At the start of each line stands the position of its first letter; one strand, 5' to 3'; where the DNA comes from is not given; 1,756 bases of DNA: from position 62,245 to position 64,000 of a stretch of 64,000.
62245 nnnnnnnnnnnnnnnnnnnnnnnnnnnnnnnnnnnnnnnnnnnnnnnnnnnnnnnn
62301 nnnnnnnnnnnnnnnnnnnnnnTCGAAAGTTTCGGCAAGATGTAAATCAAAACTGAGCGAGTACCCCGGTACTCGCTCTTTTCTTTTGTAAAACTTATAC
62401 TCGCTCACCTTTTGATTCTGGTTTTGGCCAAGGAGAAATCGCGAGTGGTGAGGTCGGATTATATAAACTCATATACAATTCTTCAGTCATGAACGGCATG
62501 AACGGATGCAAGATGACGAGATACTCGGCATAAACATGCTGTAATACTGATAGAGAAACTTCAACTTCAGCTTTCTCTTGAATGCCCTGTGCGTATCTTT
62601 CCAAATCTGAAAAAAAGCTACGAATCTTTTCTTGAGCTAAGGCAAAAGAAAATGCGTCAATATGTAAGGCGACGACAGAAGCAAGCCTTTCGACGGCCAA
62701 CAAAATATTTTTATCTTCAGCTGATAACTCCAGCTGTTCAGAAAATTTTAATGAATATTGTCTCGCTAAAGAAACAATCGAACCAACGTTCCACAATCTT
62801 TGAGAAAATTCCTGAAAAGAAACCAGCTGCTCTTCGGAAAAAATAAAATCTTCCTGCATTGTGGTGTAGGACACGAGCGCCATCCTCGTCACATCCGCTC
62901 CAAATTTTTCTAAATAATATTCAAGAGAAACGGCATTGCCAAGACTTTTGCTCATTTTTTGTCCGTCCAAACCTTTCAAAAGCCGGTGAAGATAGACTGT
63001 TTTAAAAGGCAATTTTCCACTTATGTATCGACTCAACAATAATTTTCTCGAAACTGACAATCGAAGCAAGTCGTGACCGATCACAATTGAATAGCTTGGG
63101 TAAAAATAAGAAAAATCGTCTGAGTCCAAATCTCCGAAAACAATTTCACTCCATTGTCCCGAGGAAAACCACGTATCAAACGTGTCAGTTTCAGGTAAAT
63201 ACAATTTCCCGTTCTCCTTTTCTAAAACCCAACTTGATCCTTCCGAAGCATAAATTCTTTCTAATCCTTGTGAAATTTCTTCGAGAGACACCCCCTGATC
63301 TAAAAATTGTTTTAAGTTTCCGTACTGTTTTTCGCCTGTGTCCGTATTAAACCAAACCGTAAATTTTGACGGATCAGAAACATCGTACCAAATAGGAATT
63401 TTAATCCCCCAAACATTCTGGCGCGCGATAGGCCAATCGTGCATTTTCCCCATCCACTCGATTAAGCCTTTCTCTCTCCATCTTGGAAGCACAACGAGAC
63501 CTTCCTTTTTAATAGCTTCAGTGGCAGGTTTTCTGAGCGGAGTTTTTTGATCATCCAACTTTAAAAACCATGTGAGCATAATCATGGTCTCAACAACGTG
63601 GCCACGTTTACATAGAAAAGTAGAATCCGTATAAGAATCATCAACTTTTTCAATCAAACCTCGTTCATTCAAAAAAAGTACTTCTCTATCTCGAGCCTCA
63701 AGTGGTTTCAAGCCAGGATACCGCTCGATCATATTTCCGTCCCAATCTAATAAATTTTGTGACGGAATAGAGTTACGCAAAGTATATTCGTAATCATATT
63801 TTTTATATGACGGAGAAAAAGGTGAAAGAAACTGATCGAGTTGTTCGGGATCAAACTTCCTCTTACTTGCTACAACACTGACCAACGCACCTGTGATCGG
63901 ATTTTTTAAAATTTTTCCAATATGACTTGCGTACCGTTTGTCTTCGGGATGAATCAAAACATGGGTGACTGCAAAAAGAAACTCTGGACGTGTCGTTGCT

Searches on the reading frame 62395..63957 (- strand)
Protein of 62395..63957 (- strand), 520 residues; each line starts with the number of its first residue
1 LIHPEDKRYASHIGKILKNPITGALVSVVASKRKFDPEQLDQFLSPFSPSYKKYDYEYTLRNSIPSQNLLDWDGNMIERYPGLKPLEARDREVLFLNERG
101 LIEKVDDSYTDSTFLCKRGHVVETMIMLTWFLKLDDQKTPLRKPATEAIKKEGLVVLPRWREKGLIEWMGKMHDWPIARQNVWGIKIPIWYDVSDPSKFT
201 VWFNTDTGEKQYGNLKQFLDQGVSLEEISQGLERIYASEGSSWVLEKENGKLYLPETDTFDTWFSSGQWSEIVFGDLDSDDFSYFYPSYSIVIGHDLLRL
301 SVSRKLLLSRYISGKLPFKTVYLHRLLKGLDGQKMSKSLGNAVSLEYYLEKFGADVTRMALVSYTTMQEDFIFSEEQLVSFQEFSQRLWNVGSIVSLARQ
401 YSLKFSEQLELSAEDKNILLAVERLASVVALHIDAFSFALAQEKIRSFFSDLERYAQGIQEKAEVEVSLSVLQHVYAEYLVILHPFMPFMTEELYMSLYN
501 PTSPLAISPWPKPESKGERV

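Call 77: search_protein_families(library=pfam, proteins=[window:62395-63957:-], max_evalue=0.001)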
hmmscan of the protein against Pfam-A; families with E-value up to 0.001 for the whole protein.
window:62395-63957:- (520 aa): 5 families
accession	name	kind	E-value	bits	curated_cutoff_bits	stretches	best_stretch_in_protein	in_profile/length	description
PF00133.28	tRNA-synt_1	-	4.5e-39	134.8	22.7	1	113-371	184-411/414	tRNA synthetases class I (I, L, M and V)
PF08264.19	Anticodon_1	-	3.9e-13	50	25.1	1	415-515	1-108/148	Anticodon-binding domain of tRNA ligase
PF09334.17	tRNA-synt_1g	-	7.5e-11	41.8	20.1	1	330-380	323-373/391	tRNA synthetases class I (M)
PF01406.26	tRNA-synt_1e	-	3.1e-05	23.9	27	1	318-378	237-296/301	tRNA synthetases class I (C) catalytic domain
PF00579.31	tRNA-synt_1b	-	0.00074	19.4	21.1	0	315-346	178-211/292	tRNA synthetases class I (W and Y)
